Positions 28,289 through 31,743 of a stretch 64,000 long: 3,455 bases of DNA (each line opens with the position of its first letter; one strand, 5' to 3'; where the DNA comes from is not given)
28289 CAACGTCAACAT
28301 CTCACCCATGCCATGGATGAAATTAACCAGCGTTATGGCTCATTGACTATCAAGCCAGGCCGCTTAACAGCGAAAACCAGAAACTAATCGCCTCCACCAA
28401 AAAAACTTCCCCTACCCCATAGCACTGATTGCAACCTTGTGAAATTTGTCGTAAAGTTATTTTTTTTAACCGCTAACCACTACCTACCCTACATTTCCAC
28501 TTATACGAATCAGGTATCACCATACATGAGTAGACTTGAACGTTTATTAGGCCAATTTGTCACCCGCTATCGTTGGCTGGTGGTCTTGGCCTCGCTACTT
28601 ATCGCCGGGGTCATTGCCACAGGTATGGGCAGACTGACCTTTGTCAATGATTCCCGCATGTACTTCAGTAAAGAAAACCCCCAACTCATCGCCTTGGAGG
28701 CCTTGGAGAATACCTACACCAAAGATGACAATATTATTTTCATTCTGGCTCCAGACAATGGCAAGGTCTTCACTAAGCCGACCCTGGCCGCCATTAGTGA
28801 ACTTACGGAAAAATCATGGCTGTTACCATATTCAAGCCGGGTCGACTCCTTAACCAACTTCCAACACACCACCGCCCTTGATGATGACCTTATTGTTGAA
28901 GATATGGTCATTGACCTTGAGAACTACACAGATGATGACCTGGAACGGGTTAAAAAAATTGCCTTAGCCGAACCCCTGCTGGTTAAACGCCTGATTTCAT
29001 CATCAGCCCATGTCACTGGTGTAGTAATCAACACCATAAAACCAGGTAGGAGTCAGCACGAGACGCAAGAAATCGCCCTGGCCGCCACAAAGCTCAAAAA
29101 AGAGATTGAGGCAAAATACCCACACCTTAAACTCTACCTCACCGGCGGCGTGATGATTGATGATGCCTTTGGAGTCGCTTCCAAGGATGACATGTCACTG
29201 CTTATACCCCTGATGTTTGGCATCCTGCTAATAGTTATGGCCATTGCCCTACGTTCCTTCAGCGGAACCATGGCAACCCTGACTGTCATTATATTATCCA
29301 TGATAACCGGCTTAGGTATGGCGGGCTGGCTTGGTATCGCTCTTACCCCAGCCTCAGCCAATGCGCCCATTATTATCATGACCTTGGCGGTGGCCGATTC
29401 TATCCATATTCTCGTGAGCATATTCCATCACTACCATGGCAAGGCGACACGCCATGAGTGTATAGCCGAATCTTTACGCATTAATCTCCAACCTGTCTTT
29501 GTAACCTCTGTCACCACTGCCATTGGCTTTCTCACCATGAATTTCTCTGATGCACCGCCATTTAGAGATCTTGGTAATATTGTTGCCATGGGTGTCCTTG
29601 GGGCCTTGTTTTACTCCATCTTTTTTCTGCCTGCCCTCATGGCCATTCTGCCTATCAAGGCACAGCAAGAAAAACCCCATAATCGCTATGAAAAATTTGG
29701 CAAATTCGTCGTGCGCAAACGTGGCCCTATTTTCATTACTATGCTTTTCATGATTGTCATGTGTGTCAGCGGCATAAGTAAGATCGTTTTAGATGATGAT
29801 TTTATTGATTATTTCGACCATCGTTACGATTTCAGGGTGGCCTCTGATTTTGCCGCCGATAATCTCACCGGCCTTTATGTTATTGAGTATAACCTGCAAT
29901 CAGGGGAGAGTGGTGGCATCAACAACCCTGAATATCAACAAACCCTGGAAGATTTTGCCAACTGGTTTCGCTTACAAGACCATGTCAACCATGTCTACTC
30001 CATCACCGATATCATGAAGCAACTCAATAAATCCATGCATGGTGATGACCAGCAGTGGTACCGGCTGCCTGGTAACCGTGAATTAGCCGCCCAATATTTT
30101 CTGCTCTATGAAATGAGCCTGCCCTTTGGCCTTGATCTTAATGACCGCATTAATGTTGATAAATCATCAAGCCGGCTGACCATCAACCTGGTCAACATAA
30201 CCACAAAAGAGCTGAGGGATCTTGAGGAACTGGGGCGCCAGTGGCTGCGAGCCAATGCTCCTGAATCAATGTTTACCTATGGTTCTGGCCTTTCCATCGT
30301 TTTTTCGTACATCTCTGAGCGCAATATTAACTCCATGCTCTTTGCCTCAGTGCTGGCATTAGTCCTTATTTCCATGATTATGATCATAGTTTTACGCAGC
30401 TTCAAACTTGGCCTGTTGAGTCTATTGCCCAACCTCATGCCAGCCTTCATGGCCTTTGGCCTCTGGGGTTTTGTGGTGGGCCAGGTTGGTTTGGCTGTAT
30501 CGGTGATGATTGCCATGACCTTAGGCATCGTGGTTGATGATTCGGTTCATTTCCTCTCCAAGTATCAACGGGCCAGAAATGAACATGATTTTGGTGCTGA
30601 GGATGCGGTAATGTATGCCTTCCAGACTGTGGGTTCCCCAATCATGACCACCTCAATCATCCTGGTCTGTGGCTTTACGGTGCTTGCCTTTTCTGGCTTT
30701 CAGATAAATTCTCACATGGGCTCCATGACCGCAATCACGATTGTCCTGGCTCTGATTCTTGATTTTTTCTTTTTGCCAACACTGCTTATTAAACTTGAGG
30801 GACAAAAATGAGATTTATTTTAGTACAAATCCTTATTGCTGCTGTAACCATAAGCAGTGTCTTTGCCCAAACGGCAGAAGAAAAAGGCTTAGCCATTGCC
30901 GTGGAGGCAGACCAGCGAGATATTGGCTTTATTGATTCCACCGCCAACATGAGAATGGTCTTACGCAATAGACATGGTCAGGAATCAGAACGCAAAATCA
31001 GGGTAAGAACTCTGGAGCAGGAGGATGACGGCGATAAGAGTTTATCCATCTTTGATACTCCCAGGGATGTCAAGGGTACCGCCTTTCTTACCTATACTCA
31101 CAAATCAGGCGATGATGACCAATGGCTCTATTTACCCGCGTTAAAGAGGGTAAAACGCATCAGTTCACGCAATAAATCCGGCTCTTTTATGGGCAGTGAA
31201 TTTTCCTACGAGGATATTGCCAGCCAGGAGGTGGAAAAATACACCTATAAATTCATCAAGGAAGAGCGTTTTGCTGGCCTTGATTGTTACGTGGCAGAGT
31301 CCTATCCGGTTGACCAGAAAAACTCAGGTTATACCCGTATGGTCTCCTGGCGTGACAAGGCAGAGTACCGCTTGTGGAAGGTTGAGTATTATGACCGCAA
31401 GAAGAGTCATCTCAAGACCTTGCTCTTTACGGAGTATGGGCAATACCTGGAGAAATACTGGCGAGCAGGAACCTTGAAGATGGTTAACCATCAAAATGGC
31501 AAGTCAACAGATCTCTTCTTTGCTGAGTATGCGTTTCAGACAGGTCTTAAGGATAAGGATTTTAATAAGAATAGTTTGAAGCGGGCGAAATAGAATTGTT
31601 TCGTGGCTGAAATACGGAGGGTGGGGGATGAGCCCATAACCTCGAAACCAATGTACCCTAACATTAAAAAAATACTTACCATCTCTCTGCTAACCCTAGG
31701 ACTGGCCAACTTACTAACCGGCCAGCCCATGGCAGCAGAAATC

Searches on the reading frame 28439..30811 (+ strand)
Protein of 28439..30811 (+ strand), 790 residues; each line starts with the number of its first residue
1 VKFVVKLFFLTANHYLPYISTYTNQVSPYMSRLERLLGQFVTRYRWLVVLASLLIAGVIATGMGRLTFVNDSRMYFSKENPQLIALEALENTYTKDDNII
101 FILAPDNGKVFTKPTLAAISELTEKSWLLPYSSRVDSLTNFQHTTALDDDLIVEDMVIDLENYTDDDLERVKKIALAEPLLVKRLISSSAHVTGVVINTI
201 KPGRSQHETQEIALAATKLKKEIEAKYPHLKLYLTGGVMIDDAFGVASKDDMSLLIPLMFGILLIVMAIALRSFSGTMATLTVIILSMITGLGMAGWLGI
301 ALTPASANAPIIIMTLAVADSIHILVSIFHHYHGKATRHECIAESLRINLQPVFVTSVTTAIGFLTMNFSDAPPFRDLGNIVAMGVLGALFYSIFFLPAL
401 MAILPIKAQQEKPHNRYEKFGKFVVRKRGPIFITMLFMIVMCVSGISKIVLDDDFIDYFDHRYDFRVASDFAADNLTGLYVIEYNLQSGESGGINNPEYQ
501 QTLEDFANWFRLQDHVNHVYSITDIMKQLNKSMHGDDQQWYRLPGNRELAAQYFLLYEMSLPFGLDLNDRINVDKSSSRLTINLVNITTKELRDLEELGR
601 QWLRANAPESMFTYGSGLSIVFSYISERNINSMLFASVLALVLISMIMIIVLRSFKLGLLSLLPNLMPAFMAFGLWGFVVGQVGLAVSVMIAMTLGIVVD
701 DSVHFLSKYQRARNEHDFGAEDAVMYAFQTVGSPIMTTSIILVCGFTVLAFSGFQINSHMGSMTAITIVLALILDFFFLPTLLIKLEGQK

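Call 76: search_protein_families(library=pfam, proteins=[window:28439-30811:+], max_evalue=0.00001)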
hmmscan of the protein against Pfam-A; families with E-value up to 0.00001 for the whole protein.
window:28439-30811:+ (790 aa): 4 families
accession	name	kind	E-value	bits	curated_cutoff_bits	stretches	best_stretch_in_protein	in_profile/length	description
PF03176.21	MMPL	-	1.3e-35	123.4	20.5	2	160-427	70-329/333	MMPL family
PF12349.14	Sterol-sensing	-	4.2e-09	36.9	22.3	1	278-404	10-136/153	Sterol-sensing domain of SREBP cleavage-activation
PF02460.24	Patched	-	9.9e-08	32.3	23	1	274-403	28-156/156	Patched SSD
PF00873.25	ACR_tran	-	1.5e-07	30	28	0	629-778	329-477/1021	AcrB/AcrD/AcrF family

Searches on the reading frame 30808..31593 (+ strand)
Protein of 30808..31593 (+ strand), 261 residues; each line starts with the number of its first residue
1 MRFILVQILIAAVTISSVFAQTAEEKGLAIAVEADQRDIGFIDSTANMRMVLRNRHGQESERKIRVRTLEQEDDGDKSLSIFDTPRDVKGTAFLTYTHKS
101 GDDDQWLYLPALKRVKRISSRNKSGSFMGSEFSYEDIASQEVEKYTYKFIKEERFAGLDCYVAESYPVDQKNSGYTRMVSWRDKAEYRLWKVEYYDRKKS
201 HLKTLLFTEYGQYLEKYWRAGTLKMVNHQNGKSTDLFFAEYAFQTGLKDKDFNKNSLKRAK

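Call 76: search_protein_families(library=pfam, proteins=[window:30808-31593:+], max_evalue=0.00001)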
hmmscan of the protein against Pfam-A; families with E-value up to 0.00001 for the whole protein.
window:30808-31593:+ (261 aa): 1 family
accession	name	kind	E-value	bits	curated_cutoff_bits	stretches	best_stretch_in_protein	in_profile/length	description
PF17131.11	LolA_like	-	2.8e-65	219.8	30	1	75-259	2-184/184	Outer membrane lipoprotein-sorting protein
